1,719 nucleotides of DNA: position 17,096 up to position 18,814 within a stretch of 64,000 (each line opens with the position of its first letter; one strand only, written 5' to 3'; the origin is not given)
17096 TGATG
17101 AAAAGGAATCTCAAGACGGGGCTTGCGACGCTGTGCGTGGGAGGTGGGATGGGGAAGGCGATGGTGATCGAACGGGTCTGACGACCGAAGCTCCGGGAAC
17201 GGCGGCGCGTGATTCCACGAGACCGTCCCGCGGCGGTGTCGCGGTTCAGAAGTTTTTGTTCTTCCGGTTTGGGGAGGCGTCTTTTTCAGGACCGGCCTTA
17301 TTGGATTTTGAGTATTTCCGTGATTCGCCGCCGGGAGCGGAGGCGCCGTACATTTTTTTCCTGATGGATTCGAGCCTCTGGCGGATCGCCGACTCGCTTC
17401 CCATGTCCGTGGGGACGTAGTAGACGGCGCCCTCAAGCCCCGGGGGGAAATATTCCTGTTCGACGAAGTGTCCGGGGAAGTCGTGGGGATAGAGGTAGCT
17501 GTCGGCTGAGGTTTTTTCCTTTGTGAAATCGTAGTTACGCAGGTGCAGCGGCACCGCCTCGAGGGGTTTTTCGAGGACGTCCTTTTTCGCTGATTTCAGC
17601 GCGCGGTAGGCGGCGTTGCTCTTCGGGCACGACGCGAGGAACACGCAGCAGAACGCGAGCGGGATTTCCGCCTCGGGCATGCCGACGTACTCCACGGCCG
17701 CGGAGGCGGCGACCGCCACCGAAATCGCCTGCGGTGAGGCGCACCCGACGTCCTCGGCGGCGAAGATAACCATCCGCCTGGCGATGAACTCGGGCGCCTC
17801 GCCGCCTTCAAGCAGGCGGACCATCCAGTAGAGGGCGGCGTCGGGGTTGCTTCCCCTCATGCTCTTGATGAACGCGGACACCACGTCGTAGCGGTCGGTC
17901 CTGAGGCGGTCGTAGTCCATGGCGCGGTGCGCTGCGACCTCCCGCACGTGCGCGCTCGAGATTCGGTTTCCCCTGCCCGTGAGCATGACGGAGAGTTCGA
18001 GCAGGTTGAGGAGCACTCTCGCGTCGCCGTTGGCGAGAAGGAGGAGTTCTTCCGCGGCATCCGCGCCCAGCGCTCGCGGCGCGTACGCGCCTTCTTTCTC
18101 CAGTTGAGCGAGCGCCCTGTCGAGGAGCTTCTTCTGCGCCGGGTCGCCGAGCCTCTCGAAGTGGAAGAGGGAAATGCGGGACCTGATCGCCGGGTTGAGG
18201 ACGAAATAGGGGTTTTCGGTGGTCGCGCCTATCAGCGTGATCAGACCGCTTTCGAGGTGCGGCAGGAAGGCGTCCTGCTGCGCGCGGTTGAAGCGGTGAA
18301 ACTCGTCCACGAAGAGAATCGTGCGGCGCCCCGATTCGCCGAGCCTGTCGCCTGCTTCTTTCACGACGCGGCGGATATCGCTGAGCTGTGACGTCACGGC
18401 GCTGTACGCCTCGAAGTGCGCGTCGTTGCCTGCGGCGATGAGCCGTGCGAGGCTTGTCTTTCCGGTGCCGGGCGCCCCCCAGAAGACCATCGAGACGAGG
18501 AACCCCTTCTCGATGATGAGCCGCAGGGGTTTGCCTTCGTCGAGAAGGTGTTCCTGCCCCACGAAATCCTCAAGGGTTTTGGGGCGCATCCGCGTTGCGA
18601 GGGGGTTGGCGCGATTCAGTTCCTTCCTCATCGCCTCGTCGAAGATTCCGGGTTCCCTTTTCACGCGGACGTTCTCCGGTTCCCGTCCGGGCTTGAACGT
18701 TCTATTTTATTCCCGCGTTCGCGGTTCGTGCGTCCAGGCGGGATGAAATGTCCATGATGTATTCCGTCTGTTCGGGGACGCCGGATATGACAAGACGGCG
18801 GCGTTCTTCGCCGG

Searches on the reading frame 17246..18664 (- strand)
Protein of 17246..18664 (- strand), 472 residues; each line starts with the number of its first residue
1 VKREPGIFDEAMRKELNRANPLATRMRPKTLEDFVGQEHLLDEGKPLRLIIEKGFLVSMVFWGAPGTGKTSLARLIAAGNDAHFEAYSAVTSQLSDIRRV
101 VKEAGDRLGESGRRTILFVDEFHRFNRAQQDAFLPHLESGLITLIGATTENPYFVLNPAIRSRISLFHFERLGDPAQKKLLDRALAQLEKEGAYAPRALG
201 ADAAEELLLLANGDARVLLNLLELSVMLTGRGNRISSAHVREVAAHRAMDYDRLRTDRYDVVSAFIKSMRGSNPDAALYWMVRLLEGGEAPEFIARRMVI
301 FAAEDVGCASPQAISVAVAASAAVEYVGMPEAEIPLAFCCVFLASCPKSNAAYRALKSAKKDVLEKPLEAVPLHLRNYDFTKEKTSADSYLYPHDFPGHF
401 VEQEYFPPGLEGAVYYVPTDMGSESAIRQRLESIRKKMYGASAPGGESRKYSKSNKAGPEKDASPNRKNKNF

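Call 95: search_protein_families(library=pfam, proteins=[window:17246-18664:-], max_evalue=0.00001)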
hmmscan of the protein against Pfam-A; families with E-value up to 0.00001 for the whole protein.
window:17246-18664:- (472 aa): 4 families
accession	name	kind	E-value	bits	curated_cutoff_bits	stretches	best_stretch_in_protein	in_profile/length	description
PF12002.13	MgsA_C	-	1.4e-60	204.4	27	1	271-434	1-166/167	MgsA AAA+ ATPase C terminal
PF16193.11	AAA_assoc_2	-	1.4e-17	64.1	34.3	1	201-270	9-81/81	AAA C-terminal domain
PF00004.35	AAA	-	3.7e-12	47.3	21.2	1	59-165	1-124/131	ATPase family associated with various cellular activities (AAA)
PF05496.18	RuvB_N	-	9.5e-11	42.2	27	1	26-144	1-115/159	Holliday junction DNA helicase RuvB P-loop domain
